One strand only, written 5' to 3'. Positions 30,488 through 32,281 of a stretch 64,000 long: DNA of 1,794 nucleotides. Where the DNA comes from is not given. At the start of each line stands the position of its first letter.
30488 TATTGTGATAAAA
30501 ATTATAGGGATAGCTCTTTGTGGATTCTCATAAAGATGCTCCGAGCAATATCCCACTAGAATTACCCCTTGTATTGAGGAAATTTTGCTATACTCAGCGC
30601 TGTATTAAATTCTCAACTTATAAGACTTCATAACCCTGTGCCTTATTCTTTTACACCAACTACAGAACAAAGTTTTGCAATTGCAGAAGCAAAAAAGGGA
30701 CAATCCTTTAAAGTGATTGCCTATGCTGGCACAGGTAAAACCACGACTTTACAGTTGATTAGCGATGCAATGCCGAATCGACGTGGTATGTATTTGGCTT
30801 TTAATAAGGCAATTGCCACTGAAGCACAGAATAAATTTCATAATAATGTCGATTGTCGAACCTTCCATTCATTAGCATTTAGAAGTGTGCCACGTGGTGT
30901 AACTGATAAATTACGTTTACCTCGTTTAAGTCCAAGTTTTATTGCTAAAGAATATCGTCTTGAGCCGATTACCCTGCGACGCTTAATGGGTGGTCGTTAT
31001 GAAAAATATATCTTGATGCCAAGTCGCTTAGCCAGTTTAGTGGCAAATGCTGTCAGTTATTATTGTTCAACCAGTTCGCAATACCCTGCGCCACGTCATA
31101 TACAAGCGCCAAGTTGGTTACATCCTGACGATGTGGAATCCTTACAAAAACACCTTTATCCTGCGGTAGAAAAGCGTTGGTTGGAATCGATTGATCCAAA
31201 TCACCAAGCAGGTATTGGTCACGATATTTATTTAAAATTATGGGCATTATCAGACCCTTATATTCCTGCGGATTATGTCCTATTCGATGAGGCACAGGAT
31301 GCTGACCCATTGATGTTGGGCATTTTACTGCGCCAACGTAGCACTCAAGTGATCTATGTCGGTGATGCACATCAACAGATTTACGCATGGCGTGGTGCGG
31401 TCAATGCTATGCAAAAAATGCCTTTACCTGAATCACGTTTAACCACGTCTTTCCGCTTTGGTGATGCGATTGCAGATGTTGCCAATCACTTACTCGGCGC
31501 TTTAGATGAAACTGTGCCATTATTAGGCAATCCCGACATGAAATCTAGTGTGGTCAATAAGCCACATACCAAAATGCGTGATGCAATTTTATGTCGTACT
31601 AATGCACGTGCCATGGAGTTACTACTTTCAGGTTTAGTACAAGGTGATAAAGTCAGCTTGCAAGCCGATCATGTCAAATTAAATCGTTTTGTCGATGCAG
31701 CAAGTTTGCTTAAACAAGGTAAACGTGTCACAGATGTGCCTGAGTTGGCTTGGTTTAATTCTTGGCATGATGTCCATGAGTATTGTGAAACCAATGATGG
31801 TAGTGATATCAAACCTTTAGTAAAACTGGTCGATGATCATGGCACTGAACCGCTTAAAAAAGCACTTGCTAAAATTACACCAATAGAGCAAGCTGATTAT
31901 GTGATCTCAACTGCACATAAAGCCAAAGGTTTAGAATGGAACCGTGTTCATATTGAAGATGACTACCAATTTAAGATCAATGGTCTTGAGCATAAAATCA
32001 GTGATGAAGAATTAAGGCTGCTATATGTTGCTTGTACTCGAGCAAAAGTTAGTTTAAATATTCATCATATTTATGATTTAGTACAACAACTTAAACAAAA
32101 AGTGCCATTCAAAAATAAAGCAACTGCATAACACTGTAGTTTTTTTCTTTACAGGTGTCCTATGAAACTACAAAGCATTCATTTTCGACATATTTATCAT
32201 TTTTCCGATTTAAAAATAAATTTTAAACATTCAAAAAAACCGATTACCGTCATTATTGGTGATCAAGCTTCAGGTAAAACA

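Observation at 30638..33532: Operonic compact UvrD-like helicase plus ABC-type ATPase with no nuclease: candidate uncharacterised defence or genome-maintenance module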

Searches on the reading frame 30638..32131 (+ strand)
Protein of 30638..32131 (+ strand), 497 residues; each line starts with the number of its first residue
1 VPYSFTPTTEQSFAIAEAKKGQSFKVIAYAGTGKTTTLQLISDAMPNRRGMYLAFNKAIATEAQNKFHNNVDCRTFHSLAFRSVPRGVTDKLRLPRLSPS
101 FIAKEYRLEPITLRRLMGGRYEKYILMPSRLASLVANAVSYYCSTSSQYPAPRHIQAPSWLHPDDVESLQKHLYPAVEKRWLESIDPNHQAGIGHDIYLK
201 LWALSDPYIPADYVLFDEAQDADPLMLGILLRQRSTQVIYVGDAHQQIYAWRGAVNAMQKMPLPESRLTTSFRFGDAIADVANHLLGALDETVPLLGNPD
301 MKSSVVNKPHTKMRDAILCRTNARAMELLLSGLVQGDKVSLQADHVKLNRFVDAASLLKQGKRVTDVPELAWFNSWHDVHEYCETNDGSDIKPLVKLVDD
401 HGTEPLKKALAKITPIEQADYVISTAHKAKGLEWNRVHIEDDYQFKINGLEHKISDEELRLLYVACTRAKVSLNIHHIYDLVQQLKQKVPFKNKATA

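Call 3: search_protein_families(library=pfam, proteins=[window:30638-32131:+], max_evalue=1)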
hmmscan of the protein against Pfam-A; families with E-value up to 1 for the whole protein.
window:30638-32131:+ (497 aa): 10 families
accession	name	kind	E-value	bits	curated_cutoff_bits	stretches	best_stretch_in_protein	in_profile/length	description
PF00580.27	UvrD-helicase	-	1.2e-11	45.3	23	2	212-256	214-260/271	UvrD/REP helicase N-terminal domain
PF13245.12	AAA_19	-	1.8e-10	41.5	25.1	1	11-250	1-132/134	AAA domain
PF13361.12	UvrD_C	-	2.5e-10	40.8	25.6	1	421-475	287-345/350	UvrD-like helicase C-terminal domain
PF13604.12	AAA_30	-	3.1e-09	37.3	27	2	9-80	4-77/191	AAA domain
PF13538.12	UvrD_C_2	-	3.2e-09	36.9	27.4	1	422-473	3-49/52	UvrD-like helicase C-terminal domain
PF01443.25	Viral_helicase1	-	1.2e-05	25.7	21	1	413-475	178-226/228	Viral superfamily 1 RNA helicase core domain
PF25199.1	nSTAND_NTPase5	-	0.11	12.7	34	1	14-49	34-69/145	Novel STAND NTPase 5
PF02562.22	PhoH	-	0.2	11.5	27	0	213-250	122-161/205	PhoH-like protein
PF13401.12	AAA_22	-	0.22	12.3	27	0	22-48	6-32/130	AAA domain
PF00005.33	ABC_tran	-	0.23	12.5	25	1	19-71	9-61/137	ABC transporter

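Call 4: search_protein_families(library=padloc, proteins=[window:30638-32131:+], max_evalue=1)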
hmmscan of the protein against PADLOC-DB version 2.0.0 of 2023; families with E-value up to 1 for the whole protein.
window:30638-32131:+ (497 aa): 49 families (the best 25 are shown)
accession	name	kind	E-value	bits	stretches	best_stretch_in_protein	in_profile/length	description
PDLC03802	RTasHel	-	5.1e-17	59.9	3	212-287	194-274/675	DRT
PDLC00122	GajB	-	4.2e-16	56.9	2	215-287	167-248/502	UrvD helicase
PDLC00135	GajB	-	5.6e-15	53.2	3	211-308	170-276/603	UrvD helicase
PDLC00136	GajB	-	5.5e-14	50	2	214-285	210-288/570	UrvD helicase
PDLC00119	GajB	-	2.9e-13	47.6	2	409-476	473-542/565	UrvD helicase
PDLC00112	GajB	-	4.6e-13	46.6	2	214-285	215-294/581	UrvD helicase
PDLC00107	GajB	-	4.8e-12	43.3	2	213-260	218-267/587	UrvD helicase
PDLC00123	GajB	-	2.5e-11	40.9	3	408-472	429-502/540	UrvD helicase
PDLC00117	GajB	-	3e-11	40.5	2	420-476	514-573/604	UrvD helicase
PDLC00132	GajB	-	1.8e-10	38.1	2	212-285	216-298/625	UrvD helicase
PDLC00129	GajB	-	2.5e-10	37.6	2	213-288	229-311/594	UrvD helicase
PDLC00111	GajB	-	6e-10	36.4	3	454-488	575-609/625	UrvD helicase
PDLC00138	GajB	-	6.8e-10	36.3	2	214-287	224-305/581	UrvD helicase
PDLC00106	GajB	-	7.8e-10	35.9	2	213-291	208-293/577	UrvD helicase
PDLC00143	GajB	-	1.8e-09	34.7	3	451-478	578-605/632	UrvD helicase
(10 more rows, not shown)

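Call 5: search_protein_families(library=ncbifam, proteins=[window:30638-32131:+], max_evalue=1)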
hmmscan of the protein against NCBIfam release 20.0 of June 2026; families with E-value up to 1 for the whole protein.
window:30638-32131:+ (497 aa): 15 families
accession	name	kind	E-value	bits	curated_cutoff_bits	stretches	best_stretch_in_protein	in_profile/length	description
TIGR00609.1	recB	equivalog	4e-12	45.1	696.05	2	432-487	770-822/1175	exodeoxyribonuclease V subunit beta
TIGR01074.1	rep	equivalog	8.8e-12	44.1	951.45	2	417-478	548-612/668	DNA helicase Rep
NF008276.0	PRK11054.1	equivalog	7.5e-11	41.2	543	3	210-285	430-515/684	DNA helicase IV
TIGR01075.1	uvrD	equivalog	4.4e-10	38.5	1144.45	2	214-286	212-292/715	DNA helicase II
NF008743.0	PRK11773.1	equivalog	1.7e-09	36.6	965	2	213-261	216-267/720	DNA helicase II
TIGR01073.1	pcrA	equivalog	6e-09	34.8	911.2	2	212-254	211-255/725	DNA helicase PcrA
NF010485.0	PRK13909.1-2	equivalog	1.8e-06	26.4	650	2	235-291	367-430/909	RecB-like helicase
NF008172.0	PRK10919.1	equivalog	1.8e-05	23.1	1168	2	213-255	210-254/673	DNA helicase Rep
NF041464.1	HelD_BACSU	equivalog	4.7e-05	21.5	419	1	419-483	711-769/779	RNA polymerase recycling motor HelD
NF008128.0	PRK10876.1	equivalog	0.00017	19.3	1697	1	214-254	381-425/1181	exodeoxyribonuclease V subunit beta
TIGR02785.1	addA_Gpos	equivalog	0.00057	17.8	707.65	1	451-473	852-874/1234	helicase-exonuclease AddAB subunit AddA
TIGR02784.1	addA_alphas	equivalog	0.00067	18.1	860.75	1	444-473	836-865/1138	double-strand break repair helicase AddA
NF010487.0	PRK13909.1-4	equivalog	0.0042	15.4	759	0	440-475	666-701/924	RecB-like helicase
TIGR02868.1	CydC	equivalog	0.0094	14.6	329.05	1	17-65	357-405/530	thiol reductant ABC exporter subunit CydC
NF045998.1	cleave_ABC_plasm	equivalog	0.1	10.8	500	1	10-71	482-543/673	Mbov_0121 family peptidase domain-containing ABC transporter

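Call 11: find_homologous_proteins(query=window:30638-32131:+)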
Query window:30638-32131:+ (497 aa): 5748 proteins with E <= 0.001 among 8000 candidates; the best 120 are listed.
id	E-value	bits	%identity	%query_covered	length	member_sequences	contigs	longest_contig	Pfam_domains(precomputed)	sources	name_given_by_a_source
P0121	0.0e+0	1041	91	100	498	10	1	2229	PF13538.13,PF01443.25,PF13604.13,PF13361.13,PF13245.13,PF00580.28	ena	-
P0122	0.0e+0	1035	90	100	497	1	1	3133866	PF13538.13,PF13604.13,PF13361.13,PF13245.13,PF00580.28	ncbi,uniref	ncbi:AAA family ATPase [Acinetobacter sp. WZC-1]|uniref:AAA family ATPase n=1 Tax=Acinetobacter sp. 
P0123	0.0e+0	1034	91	99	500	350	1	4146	PF13538.13,PF01443.25,PF13604.13,PF13361.13,PF13245.13,PF00580.28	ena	-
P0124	0.0e+0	1027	90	99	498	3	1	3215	PF13538.13,PF01443.25,PF13604.13,PF13361.13,PF13245.13,PF00580.28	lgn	-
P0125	0.0e+0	1025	89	100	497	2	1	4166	PF13538.13,PF01443.25,PF13604.13,PF13361.13,PF13245.13,PF00580.28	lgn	-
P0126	0.0e+0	1021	91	97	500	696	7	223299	PF13538.13,PF01443.25,PF13604.13,PF13361.13,PF13245.13,PF00580.28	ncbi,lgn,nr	ncbi:UvrD-helicase domain-containing protein [Acinetobacter baumannii]|nr:AAA family ATPase [Acineto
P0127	0.0e+0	1020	90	97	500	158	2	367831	PF13538.13,PF01443.25,PF13604.13,PF13361.13,PF13245.13,PF00580.28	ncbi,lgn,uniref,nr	ncbi:AAA family ATPase [Acinetobacter calcoaceticus]|uniref:UvrD-helicase domain-containing protein 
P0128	0.0e+0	1013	90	97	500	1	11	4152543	PF13538.13,PF01443.25,PF13604.13,PF13361.13,PF13245.13,PF00580.28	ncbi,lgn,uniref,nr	ncbi:UvrD-helicase domain-containing protein [Acinetobacter oleivorans]|uniref:Superfamily I DNA/RNA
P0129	0.0e+0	1013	90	97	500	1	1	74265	PF13538.13,PF01443.25,PF13604.13,PF13361.13,PF13245.13,PF00580.28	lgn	-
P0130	0.0e+0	1010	91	96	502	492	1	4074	PF13538.13,PF01443.25,PF13604.13,PF13361.13,PF13245.13,PF00580.28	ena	-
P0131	1.8e-298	1008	88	100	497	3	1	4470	PF13538.13,PF01443.25,PF13604.13,PF13361.13,PF13245.13,PF00580.28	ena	-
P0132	2.6e-298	1007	90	97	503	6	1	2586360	PF13538.13,PF01443.25,PF13604.13,PF13361.13,PF13245.13,PF00580.28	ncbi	-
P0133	2.2e-296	1001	88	99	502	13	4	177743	PF13538.13,PF01443.25,PF13604.13,PF13361.13,PF13245.13,PF00580.28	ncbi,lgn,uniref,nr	ncbi:UvrD-helicase domain-containing protein [Acinetobacter rudis]|uniref:DNA 3'-5' helicase n=1 Tax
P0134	2.7e-296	1001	88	99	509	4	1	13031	PF13538.13,PF01443.25,PF13604.13,PF13361.13,PF13245.13,PF00580.28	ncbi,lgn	-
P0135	1.7e-295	998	89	96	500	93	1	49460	PF13538.13,PF01443.25,PF13604.13,PF13361.13,PF13245.13,PF00580.28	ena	-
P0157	1.3e-268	910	79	98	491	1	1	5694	PF13538.13,PF01443.25,PF13604.13,PF13361.13,PF13245.13,PF00580.28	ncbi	-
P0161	2.5e-266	902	79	98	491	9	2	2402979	PF13538.13,PF01443.25,PF13604.13,PF13361.13,PF13245.13,PF00580.28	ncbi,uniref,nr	ncbi:UvrD-helicase domain-containing protein [Moraxella sp. ZY210820]|uniref:UvrD-helicase domain-co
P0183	4.5e-237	806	71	99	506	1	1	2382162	PF13538.13,PF01443.25,PF13604.13,PF13361.13,PF13245.13,PF00580.28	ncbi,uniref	ncbi:UvrD-helicase domain-containing protein [Alkanindiges sp. WGS2144]|uniref:UvrD-helicase domain-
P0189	5.6e-232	789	72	97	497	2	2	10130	PF13538.13,PF01443.25,PF13604.13,PF13361.13,PF13245.13,PF00580.28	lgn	-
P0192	1.3e-229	781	71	97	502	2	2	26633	PF13538.13,PF01443.25,PF13604.13,PF13361.13,PF13245.13,PF00580.28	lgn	-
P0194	1.0e-224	765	67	97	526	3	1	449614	PF13538.13,PF01443.25,PF13604.13,PF13361.13,PF13245.13,PF00580.28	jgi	jgi:energy-coupling factor transporter ATP-binding protein EcfA2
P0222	1.7e-186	639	59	97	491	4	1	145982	PF13538.13,PF13604.13,PF13361.13,PF13245.13,PF00580.28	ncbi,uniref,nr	ncbi:UvrD-helicase domain-containing protein [Faucicola boevrei]|uniref:UvrD-helicase domain-contain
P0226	4.1e-186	637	60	97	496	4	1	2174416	PF13538.13,PF01443.25,PF13604.13,PF13361.13,PF13245.13,PF00580.28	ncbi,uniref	ncbi:UvrD-helicase domain-containing protein [Psychrobacter sp. HD31]|uniref:UvrD-helicase domain-co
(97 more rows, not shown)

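Call 12: find_related_loci(query=window:30638-32131:+, collection=genome_contigs, flank=8000)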
Query window:30638-32131:+ (497 aa) in genome_contigs; peptide patterns used: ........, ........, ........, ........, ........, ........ (x = any residue, [..] = any of these).
527 stretches matched a pattern; 490 encode a relative of the query (tblastn E <= 1e-3); the best 80 are kept; 80 distinct loci.
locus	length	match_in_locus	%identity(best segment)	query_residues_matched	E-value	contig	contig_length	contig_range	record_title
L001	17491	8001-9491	100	1-497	0e+0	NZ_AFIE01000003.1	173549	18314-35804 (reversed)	Acinetobacter sp. P8-3-8 contig00003, whole genome shotgun sequence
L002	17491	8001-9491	100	1-497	0e+0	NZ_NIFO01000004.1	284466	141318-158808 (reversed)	Acinetobacter piscicola strain LW15 contig4, whole genome shotgun sequence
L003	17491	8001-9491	99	1-497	0e+0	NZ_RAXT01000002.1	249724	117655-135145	Acinetobacter rongchengensis strain WCHAc060115 2, whole genome shotgun sequence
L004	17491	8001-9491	96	1-497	0e+0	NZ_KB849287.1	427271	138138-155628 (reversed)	Acinetobacter guillouiae CIP 63.46 acLsj-supercont1.16, whole genome shotgun sequence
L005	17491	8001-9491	95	1-497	0e+0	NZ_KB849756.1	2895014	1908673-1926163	Acinetobacter bereziniae LMG 1003 = CIP 70.12 acLsv-supercont1.3, whole genome shotgun sequence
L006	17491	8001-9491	95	1-497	0e+0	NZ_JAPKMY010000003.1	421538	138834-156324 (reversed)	Acinetobacter nematophilus strain A-IN1 Strain5_1a_3, whole genome shotgun sequence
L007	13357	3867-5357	95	1-497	0e+0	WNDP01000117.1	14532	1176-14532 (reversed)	MAG: Acinetobacter bereziniae isolate cluster_DBSCAN_round1_3 GAK29_117, whole genome shotgun sequence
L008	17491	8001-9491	94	1-497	0e+0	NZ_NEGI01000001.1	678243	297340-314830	Acinetobacter sp. ANC 4648 Contig1, whole genome shotgun sequence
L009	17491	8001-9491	93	1-497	0e+0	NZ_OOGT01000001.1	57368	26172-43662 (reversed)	Acinetobacter stercoris strain KPC-SM-21, whole genome shotgun sequence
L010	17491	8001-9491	93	1-497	0e+0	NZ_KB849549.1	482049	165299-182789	Acinetobacter gerneri DSM 14967 = CIP 107464 = MTCC 9824 strain CIP 107464 acLZs-supercont1.41, whole genome shotgun seq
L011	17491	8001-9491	93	1-497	0e+0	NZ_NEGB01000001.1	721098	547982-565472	Acinetobacter silvestris strain ANC 4999 Contig1, whole genome shotgun sequence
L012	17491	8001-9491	94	1-497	0e+0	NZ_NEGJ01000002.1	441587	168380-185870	Acinetobacter sp. ANC 3832 Contig2, whole genome shotgun sequence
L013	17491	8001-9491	92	1-497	0e+0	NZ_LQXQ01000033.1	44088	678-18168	Acinetobacter sp. CFCC 10889 contig00034, whole genome shotgun sequence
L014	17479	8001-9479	92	5-497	0e+0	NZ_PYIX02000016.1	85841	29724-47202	Acinetobacter sichuanensis strain WCHAc060041 16, whole genome shotgun sequence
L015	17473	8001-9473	92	4-494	0e+0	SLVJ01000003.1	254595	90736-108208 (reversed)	Acinetobacter calcoaceticus strain JUb89 Ga0304794_103, whole genome shotgun sequence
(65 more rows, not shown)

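Call 16: find_encoding_contigs(protein=P0161, flank=6000, max_places=2)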
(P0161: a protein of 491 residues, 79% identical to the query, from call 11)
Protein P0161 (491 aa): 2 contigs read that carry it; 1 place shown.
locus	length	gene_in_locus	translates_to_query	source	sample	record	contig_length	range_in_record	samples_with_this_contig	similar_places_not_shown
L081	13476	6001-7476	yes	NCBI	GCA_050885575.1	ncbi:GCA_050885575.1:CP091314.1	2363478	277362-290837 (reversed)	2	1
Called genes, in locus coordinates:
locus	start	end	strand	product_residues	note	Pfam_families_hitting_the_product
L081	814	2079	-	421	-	PF25919:BSH_CusB (faint), PF25917:BSH_RND (faint), PF26002:Beta-barrel_AprE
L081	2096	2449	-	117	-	-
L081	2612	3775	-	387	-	PF13621:Cupin_8, PF08007:JmjC_2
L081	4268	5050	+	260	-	PF01502:PRA-CH, PF01503:PRA-PH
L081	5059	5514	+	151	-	-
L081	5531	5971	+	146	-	-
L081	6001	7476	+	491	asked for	PF13245:AAA_19, PF13604:AAA_30 (weak), PF01443:Viral_helicase1 (faint), PF00580:UvrD-helicase, PF13361:UvrD_C, PF13538:UvrD_C_2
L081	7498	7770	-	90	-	-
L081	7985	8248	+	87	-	PF03937:Sdh5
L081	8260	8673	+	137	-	PF07254:Cpta_toxin (weak)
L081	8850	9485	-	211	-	-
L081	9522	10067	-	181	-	PF03029:ATP_bind_1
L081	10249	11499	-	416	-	-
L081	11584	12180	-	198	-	-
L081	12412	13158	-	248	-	PF12974:Phosphonate-bd, PF09084:NMT1 (weak)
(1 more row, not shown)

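Call 17: find_encoding_contigs(protein=P0226, flank=6000, max_places=2)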
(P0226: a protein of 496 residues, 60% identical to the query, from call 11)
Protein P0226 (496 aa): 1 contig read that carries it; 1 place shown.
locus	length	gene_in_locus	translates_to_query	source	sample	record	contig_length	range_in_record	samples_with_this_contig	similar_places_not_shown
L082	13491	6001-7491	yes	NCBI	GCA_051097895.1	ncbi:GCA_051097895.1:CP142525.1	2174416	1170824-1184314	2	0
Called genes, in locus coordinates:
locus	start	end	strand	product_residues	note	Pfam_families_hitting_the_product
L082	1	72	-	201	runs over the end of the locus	PF12917:YfbR-like, PF13023:HD_3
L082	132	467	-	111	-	-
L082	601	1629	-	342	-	PF02912:Phe_tRNA-synt_N, PF01409:tRNA-synt_2d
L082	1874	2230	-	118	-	PF00453:Ribosomal_L20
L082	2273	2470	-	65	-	PF01632:Ribosomal_L35p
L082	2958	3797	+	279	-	PF01502:PRA-CH, PF01503:PRA-PH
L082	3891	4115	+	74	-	PF02416:TatA_B_E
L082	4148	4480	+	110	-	PF02416:TatA_B_E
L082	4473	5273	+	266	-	PF00902:TatC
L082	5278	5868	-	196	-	-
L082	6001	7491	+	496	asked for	PF13245:AAA_19, PF13604:AAA_30 (faint), PF01443:Viral_helicase1 (faint), PF00580:UvrD-helicase, PF13361:UvrD_C, PF13538:UvrD_C_2 (weak)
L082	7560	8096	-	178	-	PF00258:Flavodoxin_1, PF12724:Flavodoxin_5 (weak)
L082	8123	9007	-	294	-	PF00702:Hydrolase (faint), PF08282:Hydrolase_3, PF12710:HAD (faint), PF05116:S6PP (weak)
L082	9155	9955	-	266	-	PF03255:ACCA, PF01039:Carboxyl_trans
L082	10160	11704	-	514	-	PF02541:Ppx-GppA, PF21447:Ppx-GppA_III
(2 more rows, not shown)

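Call 18: find_encoding_contigs(protein=P0183, flank=6000, max_places=2)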
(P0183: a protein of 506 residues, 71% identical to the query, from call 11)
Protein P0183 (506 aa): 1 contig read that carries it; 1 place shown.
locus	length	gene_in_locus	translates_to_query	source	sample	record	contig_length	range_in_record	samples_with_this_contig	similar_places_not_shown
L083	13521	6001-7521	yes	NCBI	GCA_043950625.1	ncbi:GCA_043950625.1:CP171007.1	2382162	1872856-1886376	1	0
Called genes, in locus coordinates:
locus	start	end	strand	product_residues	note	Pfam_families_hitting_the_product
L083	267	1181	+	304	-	PF01209:Ubie_methyltran, PF13489:Methyltransf_23, PF01135:PCMT (weak), PF05175:MTS (faint), PF08241:Methyltransf_11, PF08242:Methyltransf_12, PF13649:Methyltransf_25, PF13847:Methyltransf_31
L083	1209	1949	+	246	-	-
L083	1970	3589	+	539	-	PF03109:ABC1, PF27536:UbiB_helical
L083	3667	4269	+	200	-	PF01810:LysE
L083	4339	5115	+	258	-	PF01502:PRA-CH, PF01503:PRA-PH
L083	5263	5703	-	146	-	PF11042:DUF2750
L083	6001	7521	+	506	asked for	PF00580:UvrD-helicase, PF13245:AAA_19, PF13604:AAA_30 (faint), PF01443:Viral_helicase1 (faint), PF13361:UvrD_C, PF13538:UvrD_C_2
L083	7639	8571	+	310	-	PF01207:Dus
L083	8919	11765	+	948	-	PF00662:Proton_antipo_N, PF00361:Proton_antipo_M, PF13244:MbhD, PF20501:MbhE, PF04039:MnhB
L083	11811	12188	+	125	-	PF00420:Oxidored_q2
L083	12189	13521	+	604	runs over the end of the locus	PF00361:Proton_antipo_M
